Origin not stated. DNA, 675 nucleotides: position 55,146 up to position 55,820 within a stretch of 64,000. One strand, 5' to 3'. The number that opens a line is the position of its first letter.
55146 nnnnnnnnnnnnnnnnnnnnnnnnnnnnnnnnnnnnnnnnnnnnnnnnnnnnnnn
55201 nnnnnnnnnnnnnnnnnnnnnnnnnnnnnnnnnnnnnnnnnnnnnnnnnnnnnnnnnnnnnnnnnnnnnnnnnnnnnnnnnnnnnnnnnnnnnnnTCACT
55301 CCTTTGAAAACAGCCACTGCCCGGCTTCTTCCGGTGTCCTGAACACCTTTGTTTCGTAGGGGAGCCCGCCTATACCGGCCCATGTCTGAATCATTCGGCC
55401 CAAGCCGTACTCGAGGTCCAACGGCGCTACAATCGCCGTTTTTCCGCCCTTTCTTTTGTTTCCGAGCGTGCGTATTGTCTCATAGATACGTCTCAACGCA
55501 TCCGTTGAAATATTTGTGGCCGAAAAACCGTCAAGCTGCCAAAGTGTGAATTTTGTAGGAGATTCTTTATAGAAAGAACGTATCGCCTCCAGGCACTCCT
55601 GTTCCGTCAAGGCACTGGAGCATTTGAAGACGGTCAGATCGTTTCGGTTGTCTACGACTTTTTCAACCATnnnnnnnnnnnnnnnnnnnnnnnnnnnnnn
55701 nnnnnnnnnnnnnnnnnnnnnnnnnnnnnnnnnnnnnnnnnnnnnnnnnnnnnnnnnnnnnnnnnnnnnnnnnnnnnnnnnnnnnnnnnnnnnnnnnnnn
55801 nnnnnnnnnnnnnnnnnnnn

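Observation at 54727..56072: Tandem triplication of a ~120-aa STAS-like protein beside an R-M system, with no kinase or anti-sigma partner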

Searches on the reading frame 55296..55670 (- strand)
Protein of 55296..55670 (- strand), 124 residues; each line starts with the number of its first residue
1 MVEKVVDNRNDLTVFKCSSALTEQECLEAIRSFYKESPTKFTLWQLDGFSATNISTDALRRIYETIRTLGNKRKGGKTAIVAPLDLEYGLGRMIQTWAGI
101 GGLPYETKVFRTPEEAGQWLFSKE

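Call 3: search_protein_families(library=pfam, proteins=[window:55299-55670:-], max_evalue=10)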
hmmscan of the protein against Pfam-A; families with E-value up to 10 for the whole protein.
seq(124 aa): 0 families

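Call 4: search_protein_families(library=ncbifam, proteins=[window:55299-55670:-], max_evalue=10)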
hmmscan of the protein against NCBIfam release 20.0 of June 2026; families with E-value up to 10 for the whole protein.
seq(124 aa): 0 families

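Call 64: search_protein_families(library=padloc, proteins=[window:55296-55670:-], max_evalue=0.01)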
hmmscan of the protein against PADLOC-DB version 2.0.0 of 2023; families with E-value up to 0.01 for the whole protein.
window:55296-55670:- (124 aa): 0 families

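Call 65: search_protein_families(library=phrogs, proteins=[window:55296-55670:-], max_evalue=0.01)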
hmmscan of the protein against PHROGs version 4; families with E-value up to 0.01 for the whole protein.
window:55296-55670:- (124 aa): 0 families

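Call 105: list_cluster_members(proteins=[window:55296-55670:-, window:54730-55095:-, window:55701-56072:-])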
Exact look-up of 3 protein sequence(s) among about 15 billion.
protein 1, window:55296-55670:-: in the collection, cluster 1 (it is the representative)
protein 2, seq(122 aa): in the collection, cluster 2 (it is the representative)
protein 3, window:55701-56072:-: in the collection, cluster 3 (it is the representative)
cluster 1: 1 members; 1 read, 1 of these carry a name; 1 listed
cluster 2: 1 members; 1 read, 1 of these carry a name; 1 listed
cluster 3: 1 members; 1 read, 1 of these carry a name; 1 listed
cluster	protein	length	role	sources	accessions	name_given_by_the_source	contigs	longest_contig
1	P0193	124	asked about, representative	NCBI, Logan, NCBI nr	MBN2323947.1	MAG: hypothetical protein JXQ30_09440 [Spirochaetes bacterium] | hypothetical protein [Spirochaetota bacterium]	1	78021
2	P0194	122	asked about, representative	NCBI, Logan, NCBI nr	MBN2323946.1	MAG: hypothetical protein JXQ30_09435 [Spirochaetes bacterium] | hypothetical protein [Spirochaetota bacterium]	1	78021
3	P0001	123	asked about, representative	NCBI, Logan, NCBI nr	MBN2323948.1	MAG: hypothetical protein JXQ30_09445 [Spirochaetes bacterium] | hypothetical protein [Spirochaetota bacterium]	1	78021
